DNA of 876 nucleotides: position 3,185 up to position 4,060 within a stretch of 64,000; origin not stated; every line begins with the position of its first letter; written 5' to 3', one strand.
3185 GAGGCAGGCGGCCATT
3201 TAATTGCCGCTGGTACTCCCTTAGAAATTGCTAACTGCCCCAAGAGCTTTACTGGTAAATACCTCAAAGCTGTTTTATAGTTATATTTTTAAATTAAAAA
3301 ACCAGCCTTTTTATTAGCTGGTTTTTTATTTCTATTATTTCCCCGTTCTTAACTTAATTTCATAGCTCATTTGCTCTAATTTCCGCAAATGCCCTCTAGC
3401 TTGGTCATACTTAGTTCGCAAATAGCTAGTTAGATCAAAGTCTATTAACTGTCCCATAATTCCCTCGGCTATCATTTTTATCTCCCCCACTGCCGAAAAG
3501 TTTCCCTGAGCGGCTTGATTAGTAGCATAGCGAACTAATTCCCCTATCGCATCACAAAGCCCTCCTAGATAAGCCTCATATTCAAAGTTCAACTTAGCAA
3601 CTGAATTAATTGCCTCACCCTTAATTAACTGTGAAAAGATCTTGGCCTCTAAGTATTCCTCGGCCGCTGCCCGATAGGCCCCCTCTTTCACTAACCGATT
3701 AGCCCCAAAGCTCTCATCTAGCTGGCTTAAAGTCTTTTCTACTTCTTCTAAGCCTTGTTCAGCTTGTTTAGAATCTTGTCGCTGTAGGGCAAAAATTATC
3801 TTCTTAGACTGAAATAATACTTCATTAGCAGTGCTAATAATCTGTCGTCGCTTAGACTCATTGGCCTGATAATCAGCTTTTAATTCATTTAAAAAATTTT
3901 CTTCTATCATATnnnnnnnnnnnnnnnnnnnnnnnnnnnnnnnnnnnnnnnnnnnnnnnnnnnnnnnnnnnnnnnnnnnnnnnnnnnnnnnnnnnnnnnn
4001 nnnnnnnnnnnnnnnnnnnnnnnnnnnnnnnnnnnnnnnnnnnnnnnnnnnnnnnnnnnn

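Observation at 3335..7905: Three-gene operon: polytopic membrane protein - tandem secretion ATPase - translin/TRAX-like protein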

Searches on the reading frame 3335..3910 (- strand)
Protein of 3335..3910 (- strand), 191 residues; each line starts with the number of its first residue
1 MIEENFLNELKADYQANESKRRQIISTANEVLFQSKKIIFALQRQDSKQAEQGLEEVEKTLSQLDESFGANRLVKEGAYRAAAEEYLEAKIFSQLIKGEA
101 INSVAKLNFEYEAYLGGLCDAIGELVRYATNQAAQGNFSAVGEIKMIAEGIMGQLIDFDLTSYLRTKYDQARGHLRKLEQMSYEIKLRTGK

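Call 5: search_protein_families(library=pfam, proteins=[window:3335-3910:-], max_evalue=0.1)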
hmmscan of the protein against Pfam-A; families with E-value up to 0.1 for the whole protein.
window:3335-3910:- (191 aa): 3 families
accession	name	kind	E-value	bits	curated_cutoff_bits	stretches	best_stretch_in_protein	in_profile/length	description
PF01997.21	Translin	-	2.9e-18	67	25.9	1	20-188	2-204/205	Translin family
PF22304.1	ASLyase_C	-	0.0049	17.4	27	1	55-90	6-39/55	Adenylosuccinate Lyase, C-terminal domain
PF22037.2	PSD13_N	-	0.014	15.9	27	1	5-88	73-152/224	PSD13 N-terminal repeats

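Call 9: find_homologous_proteins(query=window:3335-3910:-)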
Query window:3335-3910:- (191 aa): 648 proteins with E <= 0.001 among 764 candidates; the best 120 are listed.
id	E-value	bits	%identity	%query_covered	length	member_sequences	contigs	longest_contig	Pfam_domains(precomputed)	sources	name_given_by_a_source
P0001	6.3e-114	396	100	100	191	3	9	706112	PF01997.22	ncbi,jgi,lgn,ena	ncbi:MAG: translin family protein [Patescibacteria group bacterium]|jgi:translin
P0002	1.4e-74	268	68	100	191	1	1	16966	PF01997.22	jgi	-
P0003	4.7e-74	266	68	100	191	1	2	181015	PF01997.22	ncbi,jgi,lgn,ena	ncbi:MAG: hypothetical protein WCW61_00715 [Patescibacteria group bacterium]|jgi:predicted translin 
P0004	5.1e-74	266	68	100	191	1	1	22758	PF01997.22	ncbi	-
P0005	7.5e-74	265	67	100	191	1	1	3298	PF01997.22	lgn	-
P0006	1.3e-73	265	68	100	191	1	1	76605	PF01997.22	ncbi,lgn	-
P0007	2.1e-73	264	66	100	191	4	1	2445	PF01997.22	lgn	-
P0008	2.5e-73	264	67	100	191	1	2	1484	PF01997.22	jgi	jgi:predicted translin family RNA/ssDNA-binding protein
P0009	3.7e-73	263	66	100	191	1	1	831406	PF01997.22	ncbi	-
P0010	3.9e-73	263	67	100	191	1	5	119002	PF01997.22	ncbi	-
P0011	4.0e-73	263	67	100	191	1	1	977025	PF01997.22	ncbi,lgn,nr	ncbi:MAG: hypothetical protein HY931_03955 [Candidatus Falkowbacteria bacterium]|nr:MAG: hypothetica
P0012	7.5e-73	262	67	100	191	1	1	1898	PF01997.22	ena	-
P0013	7.6e-73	262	66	100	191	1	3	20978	PF01997.22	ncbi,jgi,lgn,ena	ncbi:MAG: hypothetical protein WC146_00925 [Patescibacteria group bacterium]|jgi:predicted translin 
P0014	8.8e-73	262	66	100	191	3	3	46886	PF01997.22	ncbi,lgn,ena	-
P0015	9.0e-73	262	66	100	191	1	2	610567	PF01997.22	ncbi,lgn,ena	-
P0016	1.3e-72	261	66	100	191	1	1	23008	PF01997.22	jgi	jgi:predicted translin family RNA/ssDNA-binding protein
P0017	1.3e-72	261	66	100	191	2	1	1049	PF01997.22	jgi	-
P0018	1.6e-72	261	66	100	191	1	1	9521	PF01997.22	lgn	-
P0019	1.7e-72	261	66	100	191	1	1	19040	PF01997.22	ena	-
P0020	1.9e-72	261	67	100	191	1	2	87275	PF01997.22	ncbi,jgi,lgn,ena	ncbi:MAG: hypothetical protein WC523_06535 [Patescibacteria group bacterium]|jgi:translin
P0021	2.3e-72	261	65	100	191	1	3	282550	PF01997.22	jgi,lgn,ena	-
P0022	2.6e-72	260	67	100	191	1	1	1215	PF01997.22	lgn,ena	-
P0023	2.6e-72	260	66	100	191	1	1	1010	PF01997.22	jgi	jgi:predicted translin family RNA/ssDNA-binding protein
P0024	3.0e-72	260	66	100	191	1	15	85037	PF01997.22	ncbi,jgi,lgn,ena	jgi:predicted translin family RNA/ssDNA-binding protein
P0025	3.1e-72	260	66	100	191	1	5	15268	PF01997.22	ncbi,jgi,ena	jgi:predicted translin family RNA/ssDNA-binding protein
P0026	3.1e-72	260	67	100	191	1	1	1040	PF01997.22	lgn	-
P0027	3.2e-72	260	66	100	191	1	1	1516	PF01997.22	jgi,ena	-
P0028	3.5e-72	260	66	100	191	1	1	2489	PF01997.22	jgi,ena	-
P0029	3.9e-72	260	66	100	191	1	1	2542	PF01997.22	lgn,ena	-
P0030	4.2e-72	260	66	100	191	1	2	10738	PF01997.22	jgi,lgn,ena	jgi:predicted translin family RNA/ssDNA-binding protein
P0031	4.2e-72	260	66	100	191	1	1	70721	PF01997.22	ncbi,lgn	-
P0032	4.3e-72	260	66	100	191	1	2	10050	PF01997.22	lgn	-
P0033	4.7e-72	260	65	100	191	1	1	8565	PF01997.22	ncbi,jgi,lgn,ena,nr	ncbi:MAG TPA: hypothetical protein VFD16_00830 [Candidatus Saccharimonadales bacterium]|nr:hypotheti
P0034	5.7e-72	259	66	100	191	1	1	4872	PF01997.22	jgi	jgi:predicted translin family RNA/ssDNA-binding protein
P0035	6.0e-72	259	68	100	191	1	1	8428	PF01997.22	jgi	jgi:predicted translin family RNA/ssDNA-binding protein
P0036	8.1e-72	259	67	100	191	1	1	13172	PF01997.22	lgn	-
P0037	8.7e-72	259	65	100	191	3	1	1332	PF01997.22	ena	-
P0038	8.9e-72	259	66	100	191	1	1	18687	PF01997.22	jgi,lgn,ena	-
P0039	1.7e-71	258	64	100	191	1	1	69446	PF01997.22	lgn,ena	-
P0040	1.7e-71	258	67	100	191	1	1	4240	PF01997.22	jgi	jgi:translin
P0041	2.1e-71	257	66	100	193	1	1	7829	PF01997.22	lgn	-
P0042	2.2e-71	257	65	100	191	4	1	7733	PF01997.22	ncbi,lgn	-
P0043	2.2e-71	257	65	100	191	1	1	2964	PF01997.22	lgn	-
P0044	2.5e-71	257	66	100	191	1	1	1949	PF01997.22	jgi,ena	-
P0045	2.6e-71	257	66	100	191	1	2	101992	PF01997.22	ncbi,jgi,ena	ncbi:MAG: hypothetical protein WCT50_01870 [Patescibacteria group bacterium]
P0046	2.7e-71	257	66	100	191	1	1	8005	PF01997.22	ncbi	-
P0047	3.1e-71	257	65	100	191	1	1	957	PF01997.22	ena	-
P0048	3.2e-71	257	65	100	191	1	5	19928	PF01997.22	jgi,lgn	-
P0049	3.3e-71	257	65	100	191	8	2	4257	PF01997.22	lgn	-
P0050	3.7e-71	257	65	100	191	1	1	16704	PF01997.22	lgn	-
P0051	3.8e-71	257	65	100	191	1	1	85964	PF01997.22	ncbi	-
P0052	4.1e-71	257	65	100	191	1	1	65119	PF01997.22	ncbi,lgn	-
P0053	4.2e-71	256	65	100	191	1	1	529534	PF01997.22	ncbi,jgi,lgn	ncbi:MAG: hypothetical protein WC249_00390 [Patescibacteria group bacterium]|jgi:predicted translin 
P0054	4.7e-71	256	66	100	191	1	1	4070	PF01997.22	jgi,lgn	jgi:translin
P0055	4.8e-71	256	66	100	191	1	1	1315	PF01997.22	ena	-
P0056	6.4e-71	256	66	100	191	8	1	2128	PF01997.22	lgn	-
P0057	6.5e-71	256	65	100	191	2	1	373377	PF01997.22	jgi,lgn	jgi:translin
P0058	6.9e-71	256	65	100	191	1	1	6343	PF01997.22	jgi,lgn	jgi:predicted translin family RNA/ssDNA-binding protein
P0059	7.0e-71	256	66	100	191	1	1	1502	PF01997.22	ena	-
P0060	7.5e-71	256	65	100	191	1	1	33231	PF01997.22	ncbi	-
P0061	7.7e-71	256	65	100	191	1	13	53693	PF01997.22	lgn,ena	-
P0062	8.2e-71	256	66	100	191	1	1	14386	PF01997.22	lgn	-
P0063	8.5e-71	255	65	100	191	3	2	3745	PF01997.22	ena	-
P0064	8.6e-71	255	65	100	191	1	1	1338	PF01997.22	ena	-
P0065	9.0e-71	255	65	100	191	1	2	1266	PF01997.22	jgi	jgi:translin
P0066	9.1e-71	255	65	100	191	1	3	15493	PF01997.22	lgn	-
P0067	9.2e-71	255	65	100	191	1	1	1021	PF01997.22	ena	-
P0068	1.0e-70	255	65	100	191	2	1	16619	PF01997.22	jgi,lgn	jgi:predicted translin family RNA/ssDNA-binding protein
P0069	1.0e-70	255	65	100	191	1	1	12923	PF01997.22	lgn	-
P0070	1.2e-70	255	65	100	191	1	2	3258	PF01997.22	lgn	-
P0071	1.4e-70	255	65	100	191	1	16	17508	PF01997.22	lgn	-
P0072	1.5e-70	255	64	100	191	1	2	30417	PF01997.22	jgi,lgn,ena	jgi:predicted translin family RNA/ssDNA-binding protein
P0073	1.7e-70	255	65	98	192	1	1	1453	PF01997.22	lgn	-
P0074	1.9e-70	254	65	100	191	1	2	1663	PF01997.22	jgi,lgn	jgi:predicted translin family RNA/ssDNA-binding protein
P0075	1.9e-70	254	64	100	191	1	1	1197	PF01997.22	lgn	-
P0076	2.1e-70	254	64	100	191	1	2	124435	PF01997.22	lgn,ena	-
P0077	2.2e-70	254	65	100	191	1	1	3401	PF01997.22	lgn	-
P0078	2.3e-70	254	64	100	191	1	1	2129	PF01997.22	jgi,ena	-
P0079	2.4e-70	254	65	99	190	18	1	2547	PF01997.22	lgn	-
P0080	2.4e-70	254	65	100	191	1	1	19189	PF01997.22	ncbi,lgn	-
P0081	2.6e-70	254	65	100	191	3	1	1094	PF01997.22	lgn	-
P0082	2.7e-70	254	66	98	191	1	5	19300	PF01997.22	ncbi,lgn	-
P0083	2.7e-70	254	66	100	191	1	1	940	PF01997.22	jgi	-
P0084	2.7e-70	254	64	100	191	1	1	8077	PF01997.22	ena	-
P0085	3.1e-70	254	64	100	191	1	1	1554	PF01997.22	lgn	-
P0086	3.2e-70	254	64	100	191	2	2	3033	PF01997.22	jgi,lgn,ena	-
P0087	3.5e-70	254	63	100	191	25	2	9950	PF01997.22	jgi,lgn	-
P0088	3.6e-70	253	65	100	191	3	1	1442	PF01997.22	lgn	-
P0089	3.6e-70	253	65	100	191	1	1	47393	PF01997.22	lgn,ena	-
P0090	3.7e-70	253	66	100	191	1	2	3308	PF01997.22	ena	-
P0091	4.0e-70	253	64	100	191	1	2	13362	PF01997.22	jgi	-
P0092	4.1e-70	253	65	100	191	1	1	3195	PF01997.22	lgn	-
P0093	4.1e-70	253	64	100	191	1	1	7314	PF01997.22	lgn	-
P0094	4.4e-70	253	65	100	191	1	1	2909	PF01997.22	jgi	-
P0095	4.4e-70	253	64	100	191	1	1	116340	PF01997.22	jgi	jgi:predicted translin family RNA/ssDNA-binding protein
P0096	4.5e-70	253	65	100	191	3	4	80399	PF01997.22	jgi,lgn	-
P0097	4.5e-70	253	65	100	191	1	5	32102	PF01997.22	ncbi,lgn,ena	-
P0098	4.7e-70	253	66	100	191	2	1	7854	PF01997.22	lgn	-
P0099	5.2e-70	253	65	100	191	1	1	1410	PF01997.22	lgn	-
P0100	5.3e-70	253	65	100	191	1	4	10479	PF01997.22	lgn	-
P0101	7.3e-70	252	63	100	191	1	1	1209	PF01997.22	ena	-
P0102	7.4e-70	252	64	100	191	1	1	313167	PF01997.22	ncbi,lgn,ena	-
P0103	7.4e-70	252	65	100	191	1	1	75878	PF01997.22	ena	-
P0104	7.5e-70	252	65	100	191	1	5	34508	PF01997.22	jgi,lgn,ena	-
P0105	7.6e-70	252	63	100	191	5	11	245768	PF01997.22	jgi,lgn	jgi:translin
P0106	7.7e-70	252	65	100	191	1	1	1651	PF01997.22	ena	-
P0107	7.9e-70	252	65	100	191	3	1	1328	PF01997.22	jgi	jgi:translin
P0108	8.1e-70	252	63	100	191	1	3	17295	PF01997.22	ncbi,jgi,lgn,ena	-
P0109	8.8e-70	252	66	100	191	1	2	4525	PF01997.22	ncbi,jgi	-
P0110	8.8e-70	252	65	100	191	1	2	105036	PF01997.22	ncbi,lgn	-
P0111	9.1e-70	252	65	100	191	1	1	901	PF01997.22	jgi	-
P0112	1.0e-69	252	63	100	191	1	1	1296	PF01997.22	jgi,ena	-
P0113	1.0e-69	252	63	100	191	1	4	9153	PF01997.22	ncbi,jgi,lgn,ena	ncbi:MAG: hypothetical protein WC905_02145 [Patescibacteria group bacterium]|jgi:predicted translin 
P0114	1.1e-69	252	65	98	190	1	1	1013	PF01997.22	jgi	-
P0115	1.2e-69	252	64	100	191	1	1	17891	PF01997.22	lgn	-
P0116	1.2e-69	252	66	100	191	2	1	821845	PF01997.22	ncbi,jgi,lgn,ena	ncbi:MAG: hypothetical protein WC863_03310 [Patescibacteria group bacterium]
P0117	1.2e-69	252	64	100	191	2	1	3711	PF01997.22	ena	-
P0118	1.3e-69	252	67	98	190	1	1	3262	PF01997.22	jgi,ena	-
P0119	1.3e-69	252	66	100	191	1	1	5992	PF01997.22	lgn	-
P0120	1.4e-69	252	64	100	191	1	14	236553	PF01997.22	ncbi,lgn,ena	-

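Call 14: find_encoding_contigs(protein=window:3335-3910:-, flank=10000, max_places=4)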
Protein window:3335-3910:- (191 aa): 14 contigs read that carry it; 4 places shown.
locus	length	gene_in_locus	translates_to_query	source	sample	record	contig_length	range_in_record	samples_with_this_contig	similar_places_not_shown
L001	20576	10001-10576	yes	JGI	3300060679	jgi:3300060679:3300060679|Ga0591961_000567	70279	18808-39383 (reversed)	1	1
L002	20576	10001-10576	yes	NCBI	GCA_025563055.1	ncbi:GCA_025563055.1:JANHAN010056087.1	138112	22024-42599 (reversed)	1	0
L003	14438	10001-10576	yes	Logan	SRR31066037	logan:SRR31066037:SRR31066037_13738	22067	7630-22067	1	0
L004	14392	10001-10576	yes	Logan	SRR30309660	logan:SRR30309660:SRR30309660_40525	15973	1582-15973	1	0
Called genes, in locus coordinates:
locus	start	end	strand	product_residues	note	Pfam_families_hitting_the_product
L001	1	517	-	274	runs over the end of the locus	PF01790:LGT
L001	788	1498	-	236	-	-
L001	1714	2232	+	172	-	-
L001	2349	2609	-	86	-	-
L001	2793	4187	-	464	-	PF00587:tRNA-synt_2b, PF03129:HGTP_anticodon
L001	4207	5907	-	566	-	PF03485:Arg_tRNA_synt_N, PF00750:tRNA-synt_1d, PF05746:DALR_1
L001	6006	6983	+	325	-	-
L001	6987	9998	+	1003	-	PF01637:ATPase_2 (faint), PF04851:ResIII (faint), PF20720:nSTAND3 (faint), PF00004:AAA (faint), PF00005:ABC_tran (faint), PF00437:T2SSE, PF16796:Microtub_bd (faint), PF00437:T2SSE, +8 more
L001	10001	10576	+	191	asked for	PF01997:Translin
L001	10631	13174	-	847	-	PF02463:SMC_N (faint), PF03193:RsgA_GTPase (faint), PF13481:AAA_25 (faint), PF00005:ABC_tran (faint), PF13173:AAA_14 (faint), PF13191:AAA_16 (faint), PF13304:AAA_21 (faint), PF17755:UvrA_DNA-bind, +4 more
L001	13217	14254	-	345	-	PF13091:PLDc_2, PF00614:PLDc (faint), PF13091:PLDc_2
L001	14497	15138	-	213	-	-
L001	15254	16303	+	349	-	PF00814:TsaD, PF22521:HypF_C_2 (weak)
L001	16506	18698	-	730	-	-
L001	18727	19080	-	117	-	-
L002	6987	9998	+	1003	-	PF01637:ATPase_2 (faint), PF04851:ResIII (faint), PF20720:nSTAND3 (faint), PF00004:AAA (faint), PF00005:ABC_tran (faint), PF00437:T2SSE, PF16796:Microtub_bd (faint), PF00437:T2SSE, +8 more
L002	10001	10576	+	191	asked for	PF01997:Translin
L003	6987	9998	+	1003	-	PF01637:ATPase_2 (faint), PF04851:ResIII (faint), PF20720:nSTAND3 (faint), PF00004:AAA (faint), PF00005:ABC_tran (faint), PF00437:T2SSE, PF16796:Microtub_bd (faint), PF00437:T2SSE, +8 more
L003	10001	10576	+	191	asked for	PF01997:Translin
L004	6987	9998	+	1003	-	PF01637:ATPase_2 (faint), PF04851:ResIII (faint), PF20720:nSTAND3 (faint), PF00004:AAA (faint), PF00005:ABC_tran (faint), PF00437:T2SSE, PF16796:Microtub_bd (faint), PF00437:T2SSE, +8 more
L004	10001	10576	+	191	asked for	PF01997:Translin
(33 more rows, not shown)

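Call 15: search_solved_structures(query=window:3335-3910:-, max_evalue=1, show_alignments=4)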
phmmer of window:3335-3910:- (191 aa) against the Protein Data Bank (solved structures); distinct sequences matched with E-value up to 1: 20.
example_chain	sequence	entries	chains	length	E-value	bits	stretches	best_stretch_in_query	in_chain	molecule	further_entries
5jr9_A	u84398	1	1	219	2.4e-11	47.4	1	7-178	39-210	NEQ131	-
5jr9_C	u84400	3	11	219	2.6e-11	47.3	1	7-178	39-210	NEQ131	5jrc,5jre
5jr9_B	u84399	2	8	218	4e-11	46.7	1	7-178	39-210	NEQ131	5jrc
3zc1_A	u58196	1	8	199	2.4e-10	44.1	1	9-179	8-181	AFTRAX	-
3zc0_A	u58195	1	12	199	3.5e-09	40.3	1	9-179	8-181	AFTRAX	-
3riu_C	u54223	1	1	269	0.002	21.6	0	19-64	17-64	Translin associated factor X, isoform B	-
3riu_A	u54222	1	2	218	0.0031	21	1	101-188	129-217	Translin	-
3axj_B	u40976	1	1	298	0.0032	21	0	19-64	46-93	Translin associated factor X, isoform B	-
3pja_J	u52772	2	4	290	0.0034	20.9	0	13-109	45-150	Translin-associated protein X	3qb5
2qrx_A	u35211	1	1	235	0.0037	20.7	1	101-188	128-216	GM27569p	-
3axj_A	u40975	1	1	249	0.004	20.6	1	101-188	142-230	GM27569p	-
2qva_A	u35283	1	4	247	0.0041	20.6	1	101-188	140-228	GM27569p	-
4dg7_A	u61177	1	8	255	0.0043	20.5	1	101-188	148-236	GM27569p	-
3pja_A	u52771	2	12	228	0.028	17.9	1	107-188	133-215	Translin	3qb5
1j1j_A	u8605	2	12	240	0.032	17.7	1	107-188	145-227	Translin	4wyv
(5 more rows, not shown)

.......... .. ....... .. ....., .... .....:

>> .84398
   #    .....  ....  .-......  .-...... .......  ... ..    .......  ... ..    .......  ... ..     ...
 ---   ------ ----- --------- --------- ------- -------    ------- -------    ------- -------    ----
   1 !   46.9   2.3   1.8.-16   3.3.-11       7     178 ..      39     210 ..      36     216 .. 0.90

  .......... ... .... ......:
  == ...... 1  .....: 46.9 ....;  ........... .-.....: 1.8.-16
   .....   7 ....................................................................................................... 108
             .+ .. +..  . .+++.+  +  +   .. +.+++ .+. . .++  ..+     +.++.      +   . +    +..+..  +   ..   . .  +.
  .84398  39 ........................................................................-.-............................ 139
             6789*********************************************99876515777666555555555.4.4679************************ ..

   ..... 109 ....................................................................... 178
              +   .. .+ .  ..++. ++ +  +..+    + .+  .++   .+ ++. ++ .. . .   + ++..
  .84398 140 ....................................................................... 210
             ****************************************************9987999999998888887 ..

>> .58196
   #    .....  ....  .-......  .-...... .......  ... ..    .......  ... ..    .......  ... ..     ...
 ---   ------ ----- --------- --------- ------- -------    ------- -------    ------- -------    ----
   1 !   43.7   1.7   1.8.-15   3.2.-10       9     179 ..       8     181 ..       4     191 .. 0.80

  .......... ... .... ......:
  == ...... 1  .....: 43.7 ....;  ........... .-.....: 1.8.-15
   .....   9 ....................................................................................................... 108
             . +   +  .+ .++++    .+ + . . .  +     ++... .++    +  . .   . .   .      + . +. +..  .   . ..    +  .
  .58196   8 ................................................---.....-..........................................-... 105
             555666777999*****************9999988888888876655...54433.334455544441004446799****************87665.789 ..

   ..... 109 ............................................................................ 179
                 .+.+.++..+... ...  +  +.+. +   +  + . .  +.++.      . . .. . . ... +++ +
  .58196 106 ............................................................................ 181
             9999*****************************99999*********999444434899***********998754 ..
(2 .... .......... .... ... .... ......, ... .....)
